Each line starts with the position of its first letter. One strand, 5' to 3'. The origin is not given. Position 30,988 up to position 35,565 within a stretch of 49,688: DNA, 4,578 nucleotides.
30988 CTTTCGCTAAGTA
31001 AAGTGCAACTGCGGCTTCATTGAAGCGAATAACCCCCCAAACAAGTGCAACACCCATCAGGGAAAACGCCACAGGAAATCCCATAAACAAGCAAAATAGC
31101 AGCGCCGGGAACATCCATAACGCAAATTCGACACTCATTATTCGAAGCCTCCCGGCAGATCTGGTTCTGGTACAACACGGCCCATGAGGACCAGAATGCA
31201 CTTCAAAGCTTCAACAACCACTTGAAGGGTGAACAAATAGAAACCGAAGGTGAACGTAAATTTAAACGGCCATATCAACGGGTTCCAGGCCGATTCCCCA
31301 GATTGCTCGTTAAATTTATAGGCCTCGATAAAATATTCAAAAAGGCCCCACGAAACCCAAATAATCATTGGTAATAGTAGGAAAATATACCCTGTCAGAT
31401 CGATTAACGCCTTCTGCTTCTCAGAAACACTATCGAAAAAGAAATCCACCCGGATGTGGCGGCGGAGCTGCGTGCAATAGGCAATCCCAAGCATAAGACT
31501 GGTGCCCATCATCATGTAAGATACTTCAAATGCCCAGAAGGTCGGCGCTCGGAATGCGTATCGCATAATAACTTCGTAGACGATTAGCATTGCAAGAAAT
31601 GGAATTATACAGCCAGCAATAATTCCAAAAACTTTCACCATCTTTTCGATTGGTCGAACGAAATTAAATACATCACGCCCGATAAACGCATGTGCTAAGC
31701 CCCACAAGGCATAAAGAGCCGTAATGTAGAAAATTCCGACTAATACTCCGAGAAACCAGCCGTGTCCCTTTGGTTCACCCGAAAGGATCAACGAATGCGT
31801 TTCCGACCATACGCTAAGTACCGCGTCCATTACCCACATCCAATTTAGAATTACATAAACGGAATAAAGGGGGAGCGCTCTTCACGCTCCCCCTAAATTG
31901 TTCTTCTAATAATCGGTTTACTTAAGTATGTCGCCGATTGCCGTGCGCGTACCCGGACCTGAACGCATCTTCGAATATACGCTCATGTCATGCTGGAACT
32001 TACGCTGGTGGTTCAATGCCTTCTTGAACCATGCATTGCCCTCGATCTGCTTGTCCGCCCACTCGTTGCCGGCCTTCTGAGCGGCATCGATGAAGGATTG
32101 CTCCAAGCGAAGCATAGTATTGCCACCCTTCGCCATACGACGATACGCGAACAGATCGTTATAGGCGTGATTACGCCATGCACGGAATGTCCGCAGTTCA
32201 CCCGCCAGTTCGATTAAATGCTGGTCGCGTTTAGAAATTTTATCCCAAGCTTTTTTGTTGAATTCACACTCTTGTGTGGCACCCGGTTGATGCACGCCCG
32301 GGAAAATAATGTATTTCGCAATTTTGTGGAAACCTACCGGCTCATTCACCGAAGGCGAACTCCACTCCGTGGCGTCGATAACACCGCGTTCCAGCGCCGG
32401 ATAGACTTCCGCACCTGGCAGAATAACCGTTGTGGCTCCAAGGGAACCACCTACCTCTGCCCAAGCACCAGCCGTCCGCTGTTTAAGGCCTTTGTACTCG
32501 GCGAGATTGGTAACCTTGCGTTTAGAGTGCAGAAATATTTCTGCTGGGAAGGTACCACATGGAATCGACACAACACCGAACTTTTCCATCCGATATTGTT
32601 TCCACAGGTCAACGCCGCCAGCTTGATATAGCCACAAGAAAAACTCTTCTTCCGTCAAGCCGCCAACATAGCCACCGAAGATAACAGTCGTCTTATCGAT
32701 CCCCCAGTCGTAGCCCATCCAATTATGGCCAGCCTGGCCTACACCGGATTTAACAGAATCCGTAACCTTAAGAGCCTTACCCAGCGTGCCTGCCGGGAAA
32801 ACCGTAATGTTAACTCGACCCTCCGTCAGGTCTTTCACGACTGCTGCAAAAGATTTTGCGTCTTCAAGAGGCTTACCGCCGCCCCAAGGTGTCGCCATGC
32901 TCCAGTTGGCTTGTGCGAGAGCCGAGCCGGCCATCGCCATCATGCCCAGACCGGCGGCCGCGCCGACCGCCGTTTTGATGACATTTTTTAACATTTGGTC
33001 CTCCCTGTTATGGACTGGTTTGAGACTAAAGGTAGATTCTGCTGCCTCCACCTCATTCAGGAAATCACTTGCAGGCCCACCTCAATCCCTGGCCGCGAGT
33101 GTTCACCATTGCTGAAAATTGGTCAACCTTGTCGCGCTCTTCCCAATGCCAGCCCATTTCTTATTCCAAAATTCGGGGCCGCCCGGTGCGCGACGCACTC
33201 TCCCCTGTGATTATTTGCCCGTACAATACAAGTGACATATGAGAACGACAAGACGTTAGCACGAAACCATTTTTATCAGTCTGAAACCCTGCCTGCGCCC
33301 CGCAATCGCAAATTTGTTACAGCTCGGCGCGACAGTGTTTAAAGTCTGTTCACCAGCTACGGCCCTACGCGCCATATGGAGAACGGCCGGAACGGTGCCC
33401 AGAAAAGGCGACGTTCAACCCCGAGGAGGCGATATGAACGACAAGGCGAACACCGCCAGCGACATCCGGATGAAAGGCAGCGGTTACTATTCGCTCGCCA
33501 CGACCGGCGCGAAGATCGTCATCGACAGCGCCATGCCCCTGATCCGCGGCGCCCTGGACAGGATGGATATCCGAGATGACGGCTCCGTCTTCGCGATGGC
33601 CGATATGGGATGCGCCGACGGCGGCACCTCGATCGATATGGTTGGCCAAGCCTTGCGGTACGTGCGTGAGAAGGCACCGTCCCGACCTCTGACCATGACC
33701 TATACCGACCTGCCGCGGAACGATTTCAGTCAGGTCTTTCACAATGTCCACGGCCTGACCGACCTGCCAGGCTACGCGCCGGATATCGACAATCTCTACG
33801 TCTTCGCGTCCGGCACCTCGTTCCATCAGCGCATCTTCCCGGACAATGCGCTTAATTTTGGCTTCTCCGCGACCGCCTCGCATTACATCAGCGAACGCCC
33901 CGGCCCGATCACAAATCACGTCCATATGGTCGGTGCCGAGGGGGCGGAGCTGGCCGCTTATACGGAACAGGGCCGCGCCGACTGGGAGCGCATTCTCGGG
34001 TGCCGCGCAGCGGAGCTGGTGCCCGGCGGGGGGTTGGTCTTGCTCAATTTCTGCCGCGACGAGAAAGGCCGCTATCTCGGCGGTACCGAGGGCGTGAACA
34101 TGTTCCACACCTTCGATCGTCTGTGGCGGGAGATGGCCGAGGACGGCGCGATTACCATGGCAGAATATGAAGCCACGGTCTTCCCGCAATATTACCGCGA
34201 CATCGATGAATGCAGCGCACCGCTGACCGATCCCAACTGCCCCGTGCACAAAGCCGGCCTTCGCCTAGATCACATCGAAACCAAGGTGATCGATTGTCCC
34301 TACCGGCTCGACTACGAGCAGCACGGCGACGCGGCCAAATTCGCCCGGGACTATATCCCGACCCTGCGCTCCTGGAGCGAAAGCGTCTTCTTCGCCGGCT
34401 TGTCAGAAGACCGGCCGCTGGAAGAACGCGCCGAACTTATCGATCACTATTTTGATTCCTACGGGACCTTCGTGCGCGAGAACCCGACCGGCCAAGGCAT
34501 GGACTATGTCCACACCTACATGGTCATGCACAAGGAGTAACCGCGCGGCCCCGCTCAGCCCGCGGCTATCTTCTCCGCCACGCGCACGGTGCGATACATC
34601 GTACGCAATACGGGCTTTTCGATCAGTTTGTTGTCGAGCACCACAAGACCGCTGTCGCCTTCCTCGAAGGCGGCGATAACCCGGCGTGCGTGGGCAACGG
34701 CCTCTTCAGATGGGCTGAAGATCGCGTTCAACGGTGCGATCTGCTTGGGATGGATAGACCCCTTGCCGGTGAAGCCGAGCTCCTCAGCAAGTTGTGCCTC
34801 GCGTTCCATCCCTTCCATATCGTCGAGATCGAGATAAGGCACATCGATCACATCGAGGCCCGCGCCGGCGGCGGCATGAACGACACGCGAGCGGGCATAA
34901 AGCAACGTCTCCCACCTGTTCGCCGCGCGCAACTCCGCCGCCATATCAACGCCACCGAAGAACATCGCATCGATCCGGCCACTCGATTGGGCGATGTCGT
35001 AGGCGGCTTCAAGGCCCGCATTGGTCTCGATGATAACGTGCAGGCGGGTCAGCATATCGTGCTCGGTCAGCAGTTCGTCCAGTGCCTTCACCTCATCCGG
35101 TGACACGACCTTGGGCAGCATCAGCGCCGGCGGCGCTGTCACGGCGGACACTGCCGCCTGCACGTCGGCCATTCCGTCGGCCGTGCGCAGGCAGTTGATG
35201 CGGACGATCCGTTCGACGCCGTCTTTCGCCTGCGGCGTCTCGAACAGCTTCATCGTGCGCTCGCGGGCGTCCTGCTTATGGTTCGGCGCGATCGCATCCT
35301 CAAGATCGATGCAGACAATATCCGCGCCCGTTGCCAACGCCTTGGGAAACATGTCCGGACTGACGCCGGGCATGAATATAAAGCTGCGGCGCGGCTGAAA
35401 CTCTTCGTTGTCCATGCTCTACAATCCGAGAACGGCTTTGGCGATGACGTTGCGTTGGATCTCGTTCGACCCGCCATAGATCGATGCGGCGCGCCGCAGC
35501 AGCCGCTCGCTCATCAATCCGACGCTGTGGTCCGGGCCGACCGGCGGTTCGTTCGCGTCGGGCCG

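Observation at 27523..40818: Composite accessory locus: candidate uncharacterised carboxylic-acid uptake, oxygenation, methylation and decarboxylation system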

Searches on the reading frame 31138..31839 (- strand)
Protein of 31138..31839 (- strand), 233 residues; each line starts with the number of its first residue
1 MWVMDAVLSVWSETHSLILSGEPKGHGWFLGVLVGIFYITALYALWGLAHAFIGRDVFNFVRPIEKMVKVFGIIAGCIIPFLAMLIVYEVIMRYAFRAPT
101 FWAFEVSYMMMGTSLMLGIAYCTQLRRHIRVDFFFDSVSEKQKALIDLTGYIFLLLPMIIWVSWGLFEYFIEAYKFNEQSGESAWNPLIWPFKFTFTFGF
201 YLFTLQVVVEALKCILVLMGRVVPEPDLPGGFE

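Call 4: search_protein_families(library=pfam, proteins=[window:31138-31839:-], max_evalue=0.01)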
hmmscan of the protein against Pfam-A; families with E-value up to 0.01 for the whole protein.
window:31138-31839:- (233 aa): 1 family
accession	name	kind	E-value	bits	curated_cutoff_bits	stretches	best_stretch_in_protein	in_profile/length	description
PF04290.18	DctQ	-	1.1e-22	80.8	28.3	1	83-213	2-128/132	Tripartite ATP-independent periplasmic transporters, DctQ component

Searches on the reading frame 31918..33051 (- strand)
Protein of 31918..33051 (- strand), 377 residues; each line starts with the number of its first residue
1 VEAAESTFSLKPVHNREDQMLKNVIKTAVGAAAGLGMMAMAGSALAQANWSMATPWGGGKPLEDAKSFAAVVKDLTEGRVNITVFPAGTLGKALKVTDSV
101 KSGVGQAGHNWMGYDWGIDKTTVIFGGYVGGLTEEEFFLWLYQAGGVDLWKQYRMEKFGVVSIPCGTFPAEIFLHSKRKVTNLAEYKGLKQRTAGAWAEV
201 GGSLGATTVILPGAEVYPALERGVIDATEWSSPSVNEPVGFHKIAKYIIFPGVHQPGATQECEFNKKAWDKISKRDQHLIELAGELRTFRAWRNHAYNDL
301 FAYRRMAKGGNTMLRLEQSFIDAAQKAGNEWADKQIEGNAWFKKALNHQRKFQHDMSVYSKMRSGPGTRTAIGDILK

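Call 4: search_protein_families(library=pfam, proteins=[window:31918-33051:-], max_evalue=0.01)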
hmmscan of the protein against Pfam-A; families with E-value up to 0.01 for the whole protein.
window:31918-33051:- (377 aa): 1 family
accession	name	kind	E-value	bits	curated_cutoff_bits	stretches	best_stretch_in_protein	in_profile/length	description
PF03480.18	DctP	-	4.6e-31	108.6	23.4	1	63-335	13-282/286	Bacterial extracellular solute-binding protein, family 7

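Call 6: search_protein_families(library=ncbifam, proteins=[window:31918-33051:-], max_evalue=0.00001)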
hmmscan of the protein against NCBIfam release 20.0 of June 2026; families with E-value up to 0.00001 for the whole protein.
window:31918-33051:- (377 aa): 2 families
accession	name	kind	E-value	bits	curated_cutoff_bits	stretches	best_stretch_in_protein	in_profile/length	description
TIGR00787.1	dctP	subfamily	2.4e-15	56.6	175.05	1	172-283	120-231/257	DctP family TRAP transporter solute-binding subunit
NF037995.1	TRAP_S1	subfamily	6.3e-15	55.2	50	1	175-318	122-265/271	TRAP transporter substrate-binding protein DctP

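Call 58: search_solved_structures(query=window:31921-32994:-, max_evalue=0.00001, show_alignments=2)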
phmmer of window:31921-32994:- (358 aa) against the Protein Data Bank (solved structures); distinct sequences matched with E-value up to 0.00001: 37.
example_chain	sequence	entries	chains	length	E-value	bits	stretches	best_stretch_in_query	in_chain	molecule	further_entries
5cm6_A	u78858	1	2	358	8.2e-40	140.1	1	28-278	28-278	TRAP dicarboxylate transporter-DctP subunit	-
7ug8_A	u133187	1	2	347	6.4e-39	137.1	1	23-342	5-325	Ketoacid-binding protein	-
4pet_A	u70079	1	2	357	3.1e-38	134.9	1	29-273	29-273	Extracellular solute-binding protein, family 7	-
2zzv_A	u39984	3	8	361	3.5e-38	134.7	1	9-261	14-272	ABC transporter, solute-binding protein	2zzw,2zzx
2hzk_A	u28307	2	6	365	4e-38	134.5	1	5-337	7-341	TRAP-T family sorbitol/mannitol transporter, periplasmic binding protein, SmoM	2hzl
4yzz_A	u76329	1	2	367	9.5e-37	130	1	9-340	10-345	TRAP TRANSPORTER SOLUTE BINDING PROTEIN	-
4yic_A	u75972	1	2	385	1.1e-36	129.8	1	9-340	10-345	TRAP TRANSPORTER SOLUTE BINDING PROTEIN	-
7e9y_A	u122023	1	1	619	1.6e-28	102.9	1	26-208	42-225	Lactate-binding periplasmic protein TTHA0766,Lactate-binding periplasmic protein TTHA0766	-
8zmz_A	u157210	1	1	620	3.1e-26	95.4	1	22-209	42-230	Lactate-binding periplasmic protein TTHA0766,Red fluorescent protein drFP583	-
4pe3_A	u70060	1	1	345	1.4e-23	86.6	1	36-265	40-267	TRAP dicarboxylate transporter-DctP subunit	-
4p47_A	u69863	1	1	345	8.5e-14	54.5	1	3-271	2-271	TRAP dicarboxylate transporter, DctP subunit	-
4x8r_A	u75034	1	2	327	2.4e-13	53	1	39-268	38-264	TRAP dicarboxylate transporter, DctP subunit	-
4n8y_A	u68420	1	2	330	1.3e-12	50.6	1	50-266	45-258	Putative TRAP-type C4-dicarboxylate transport system, binding periplasmic protein (DctP su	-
4pbq_A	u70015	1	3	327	1e-11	47.7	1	133-312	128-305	Putative TRAP PERIPLASMIC SOLUTE BINDING PROTEIN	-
4n15_A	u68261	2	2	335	2.4e-11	46.4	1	16-299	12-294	TRAP dicarboxylate transporter, DctP subunit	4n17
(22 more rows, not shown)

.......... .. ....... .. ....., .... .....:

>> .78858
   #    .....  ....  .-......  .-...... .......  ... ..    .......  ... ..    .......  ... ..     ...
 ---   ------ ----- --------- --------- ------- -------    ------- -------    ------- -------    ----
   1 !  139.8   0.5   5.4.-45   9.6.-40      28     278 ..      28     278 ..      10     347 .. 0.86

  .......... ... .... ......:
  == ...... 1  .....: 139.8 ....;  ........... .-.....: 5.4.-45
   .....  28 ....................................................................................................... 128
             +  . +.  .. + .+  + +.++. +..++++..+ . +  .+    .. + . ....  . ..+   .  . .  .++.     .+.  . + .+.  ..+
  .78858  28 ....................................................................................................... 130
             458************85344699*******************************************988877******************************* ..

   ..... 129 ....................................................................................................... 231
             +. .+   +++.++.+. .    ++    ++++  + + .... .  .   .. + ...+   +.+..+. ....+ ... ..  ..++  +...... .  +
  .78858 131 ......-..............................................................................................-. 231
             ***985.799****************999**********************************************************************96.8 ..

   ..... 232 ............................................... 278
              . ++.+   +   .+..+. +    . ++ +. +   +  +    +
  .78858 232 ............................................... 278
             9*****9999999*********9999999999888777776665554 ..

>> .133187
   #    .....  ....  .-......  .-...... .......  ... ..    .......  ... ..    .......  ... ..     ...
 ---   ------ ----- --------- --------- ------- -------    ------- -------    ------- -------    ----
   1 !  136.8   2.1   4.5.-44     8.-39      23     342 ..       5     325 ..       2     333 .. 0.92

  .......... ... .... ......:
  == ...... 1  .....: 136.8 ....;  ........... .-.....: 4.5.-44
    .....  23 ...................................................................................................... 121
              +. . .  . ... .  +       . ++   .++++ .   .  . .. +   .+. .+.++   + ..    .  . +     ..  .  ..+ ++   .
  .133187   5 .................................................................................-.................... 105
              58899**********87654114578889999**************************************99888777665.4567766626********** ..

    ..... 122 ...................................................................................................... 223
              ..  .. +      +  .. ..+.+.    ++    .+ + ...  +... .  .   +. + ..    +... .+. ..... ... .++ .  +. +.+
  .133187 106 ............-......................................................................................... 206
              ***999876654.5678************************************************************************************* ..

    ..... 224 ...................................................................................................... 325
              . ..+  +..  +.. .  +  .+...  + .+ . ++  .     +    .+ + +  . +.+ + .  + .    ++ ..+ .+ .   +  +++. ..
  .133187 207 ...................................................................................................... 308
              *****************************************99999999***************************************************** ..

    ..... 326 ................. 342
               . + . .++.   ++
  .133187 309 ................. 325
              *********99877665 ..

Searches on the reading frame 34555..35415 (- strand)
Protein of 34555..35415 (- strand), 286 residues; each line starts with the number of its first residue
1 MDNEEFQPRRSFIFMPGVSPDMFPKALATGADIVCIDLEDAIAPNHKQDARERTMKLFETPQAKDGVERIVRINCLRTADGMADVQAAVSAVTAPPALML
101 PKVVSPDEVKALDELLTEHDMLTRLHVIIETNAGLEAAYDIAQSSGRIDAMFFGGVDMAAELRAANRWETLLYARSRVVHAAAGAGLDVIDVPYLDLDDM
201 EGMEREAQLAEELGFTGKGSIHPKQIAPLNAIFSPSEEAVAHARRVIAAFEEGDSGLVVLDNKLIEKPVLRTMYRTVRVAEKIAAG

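Call 4: search_protein_families(library=pfam, proteins=[window:34555-35415:-], max_evalue=0.01)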
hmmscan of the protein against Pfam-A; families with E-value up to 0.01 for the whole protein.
window:34555-35415:- (286 aa): 2 families
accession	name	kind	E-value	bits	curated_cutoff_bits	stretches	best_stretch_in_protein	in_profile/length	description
PF03328.21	HpcH_HpaI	-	2.1e-40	138.8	25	1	10-223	1-221/221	HpcH/HpaI aldolase/citrate lyase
PF15617.12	C-C_Bond_Lyase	-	5.6e-11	42.6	28.4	1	199-266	234-300/320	C-C_Bond_Lyase of the TIM-Barrel fold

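Call 6: search_protein_families(library=ncbifam, proteins=[window:34555-35415:-], max_evalue=0.00001)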
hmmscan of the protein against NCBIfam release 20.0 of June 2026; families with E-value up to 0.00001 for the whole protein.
window:34555-35415:- (286 aa): 3 families
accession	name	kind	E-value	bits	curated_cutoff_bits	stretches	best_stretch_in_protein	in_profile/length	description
NF038242.1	RipC_Ccl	equivalog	4.6e-73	246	375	1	10-274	2-262/268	itaconate degradation C-C-lyase RipC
TIGR01588.1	citE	equivalog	5.6e-53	179.9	443.4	1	8-280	2-283/288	citrate (pro-3S)-lyase subunit beta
NF041626.1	malyCoAlyase_Halo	equivalog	5.6e-15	55.1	500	1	32-284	35-317/340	L-malyl-CoA/beta-methylmalyl-CoA lyase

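Call 61: search_solved_structures(query=window:34558-35415:-, max_evalue=1e-15)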
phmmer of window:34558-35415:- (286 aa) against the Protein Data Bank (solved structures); distinct sequences matched with E-value up to 1e-15: 13.
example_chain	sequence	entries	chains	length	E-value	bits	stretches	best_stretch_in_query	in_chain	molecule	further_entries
3qll_A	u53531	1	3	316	2.9e-49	171.5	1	3-276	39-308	Citrate lyase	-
5vxc_A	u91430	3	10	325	3.4e-37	132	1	4-283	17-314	Citrate lyase subunit beta-like protein, mitochondrial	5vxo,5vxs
5ugr_A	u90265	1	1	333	2.1e-36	129.4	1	9-166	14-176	Malyl-CoA lyase/beta-methylmalyl-CoA lyase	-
4l9y_A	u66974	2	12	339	5.8e-32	114.8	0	7-162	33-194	Malyl-CoA lyase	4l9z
9nzb_A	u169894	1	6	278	2.2e-26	96.5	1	9-276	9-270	Acyl-CoA lyase beta chain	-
8khl_A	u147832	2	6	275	2.4e-26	96.4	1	9-276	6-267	Probable acyl-CoA lyase beta chain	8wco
6aq4_A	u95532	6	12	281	3.5e-26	95.9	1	12-275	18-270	Citrate lyase subunit beta-like protein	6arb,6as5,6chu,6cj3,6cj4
1z6k_A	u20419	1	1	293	4.1e-26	95.7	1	12-275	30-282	Citrate Lyase beta subunit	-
1u5h_A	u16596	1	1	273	1.3e-24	90.7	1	12-275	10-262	citE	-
1u5v_A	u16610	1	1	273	1.4e-24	90.6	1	12-275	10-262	citE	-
1sgj_A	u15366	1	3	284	3.1e-19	73.1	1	10-271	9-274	citrate lyase, beta subunit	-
4l7z_A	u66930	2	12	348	2.5e-18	70.1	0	26-161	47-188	HpcH/HpaI aldolase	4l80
6kin_A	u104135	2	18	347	7.4e-17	65.3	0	171-270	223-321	HpcH/HpaI aldolase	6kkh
